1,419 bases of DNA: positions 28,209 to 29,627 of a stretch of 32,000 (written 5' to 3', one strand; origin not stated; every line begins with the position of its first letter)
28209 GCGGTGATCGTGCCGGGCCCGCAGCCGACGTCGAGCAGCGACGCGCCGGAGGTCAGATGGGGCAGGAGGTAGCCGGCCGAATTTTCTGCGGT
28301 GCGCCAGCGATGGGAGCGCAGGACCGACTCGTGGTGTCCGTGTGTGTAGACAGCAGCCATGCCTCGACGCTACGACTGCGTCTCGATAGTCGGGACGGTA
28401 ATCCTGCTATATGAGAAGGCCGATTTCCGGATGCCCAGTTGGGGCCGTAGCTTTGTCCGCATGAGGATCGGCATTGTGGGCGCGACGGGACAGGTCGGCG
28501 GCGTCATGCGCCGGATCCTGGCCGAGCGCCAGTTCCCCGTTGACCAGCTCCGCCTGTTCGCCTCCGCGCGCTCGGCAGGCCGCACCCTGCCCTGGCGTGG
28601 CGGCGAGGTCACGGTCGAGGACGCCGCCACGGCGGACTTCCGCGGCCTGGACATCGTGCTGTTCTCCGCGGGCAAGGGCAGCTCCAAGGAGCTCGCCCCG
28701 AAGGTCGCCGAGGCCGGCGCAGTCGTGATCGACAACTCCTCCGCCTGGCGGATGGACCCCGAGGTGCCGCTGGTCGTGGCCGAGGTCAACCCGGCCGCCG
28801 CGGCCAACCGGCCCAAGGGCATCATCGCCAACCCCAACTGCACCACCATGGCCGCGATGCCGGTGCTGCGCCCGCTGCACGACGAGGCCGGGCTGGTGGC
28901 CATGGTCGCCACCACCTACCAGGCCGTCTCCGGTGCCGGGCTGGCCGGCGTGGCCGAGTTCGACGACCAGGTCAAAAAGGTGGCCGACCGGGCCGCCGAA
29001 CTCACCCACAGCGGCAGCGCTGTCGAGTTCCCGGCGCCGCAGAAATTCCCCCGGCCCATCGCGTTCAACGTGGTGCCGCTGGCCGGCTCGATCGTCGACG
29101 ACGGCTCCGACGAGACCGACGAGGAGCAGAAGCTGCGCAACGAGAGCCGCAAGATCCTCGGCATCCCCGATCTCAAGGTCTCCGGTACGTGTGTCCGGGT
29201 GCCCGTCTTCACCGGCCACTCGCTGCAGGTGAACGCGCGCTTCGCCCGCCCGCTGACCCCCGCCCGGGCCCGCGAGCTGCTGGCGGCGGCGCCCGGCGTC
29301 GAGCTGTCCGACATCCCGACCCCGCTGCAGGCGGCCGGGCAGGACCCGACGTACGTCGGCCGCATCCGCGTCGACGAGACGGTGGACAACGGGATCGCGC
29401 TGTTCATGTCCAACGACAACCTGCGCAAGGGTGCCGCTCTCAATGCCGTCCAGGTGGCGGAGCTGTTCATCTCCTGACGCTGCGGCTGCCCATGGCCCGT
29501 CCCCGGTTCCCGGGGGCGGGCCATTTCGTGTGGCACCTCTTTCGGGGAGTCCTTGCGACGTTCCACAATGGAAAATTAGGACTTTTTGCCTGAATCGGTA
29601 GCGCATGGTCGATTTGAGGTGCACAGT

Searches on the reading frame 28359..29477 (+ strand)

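Call 38: search_protein_families(library=ncbifam, proteins=[window:28359-29477:+], max_evalue=0.00001)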
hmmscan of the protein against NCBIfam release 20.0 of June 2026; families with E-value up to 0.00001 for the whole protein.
window:28359-29477:+ (372 aa): 13 families
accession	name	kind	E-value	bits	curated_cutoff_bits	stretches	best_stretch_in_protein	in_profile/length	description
NF011456.0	PRK14874.1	equivalog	1.4e-149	497.9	223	1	34-371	4-341/346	aspartate-semialdehyde dehydrogenase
TIGR01296.1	asd_B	equivalog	1.1e-128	429.2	324.2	1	36-371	1-337/339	aspartate-semialdehyde dehydrogenase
NF005229.0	PRK06728.1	equivalog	1.3e-73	247.8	628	1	36-370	7-341/347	aspartate-semialdehyde dehydrogenase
NF004224.0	PRK05671.1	equivalog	8.8e-66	222.6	284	1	35-371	5-332/336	aspartate-semialdehyde dehydrogenase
NF005957.0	PRK08040.1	equivalog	6.9e-57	193.4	273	1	37-371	7-331/336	aspartate-semialdehyde dehydrogenase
NF006416.0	PRK08664.1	subfamily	1.6e-39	136.1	232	1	34-201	3-189/350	aspartate-semialdehyde dehydrogenase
TIGR00978.1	asd_EA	equivalog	1.6e-35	122.8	301.2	1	35-202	1-188/342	aspartate-semialdehyde dehydrogenase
NF005144.0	PRK06598.1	subfamily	2.2e-23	83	198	1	35-360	2-357/369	aspartate-semialdehyde dehydrogenase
TIGR01745.1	asd_gamma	equivalog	1.8e-18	66.7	402.9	1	35-310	1-296/366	aspartate-semialdehyde dehydrogenase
TIGR01850.1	argC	equivalog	1.6e-15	57.2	233.6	1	35-196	1-186/345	N-acetyl-gamma-glutamyl-phosphate reductase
TIGR01851.1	argC_other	equivalog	3.4e-08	33.2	229.85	1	97-212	50-169/310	N-acetyl-gamma-glutamyl-phosphate reductase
TIGR01534.1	GAPDH-I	equivalog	5.3e-07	29.2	367.2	1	95-190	89-184/330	type I glyceraldehyde-3-phosphate dehydrogenase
NF005368.0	PRK06901.1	equivalog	6.6e-07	28.8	437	1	93-367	63-315/323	oxidoreductase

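Call 89: search_protein_families(library=pfam, proteins=[window:28359-29477:+], max_evalue=0.01)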
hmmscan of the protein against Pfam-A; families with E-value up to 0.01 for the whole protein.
window:28359-29477:+ (372 aa): 3 families
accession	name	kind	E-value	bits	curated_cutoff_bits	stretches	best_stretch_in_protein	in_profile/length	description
PF02774.23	Semialdhyde_dhC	-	7.1e-50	170.1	26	1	170-357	1-184/184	Semialdehyde dehydrogenase, dimerisation domain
PF01118.30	Semialdhyde_dh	-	2.4e-35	122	26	1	36-149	1-119/121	Semialdehyde dehydrogenase, NAD binding domain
PF13460.12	NAD_binding_10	-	0.0059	16.9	27.2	1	41-119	1-84/184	NAD(P)H-binding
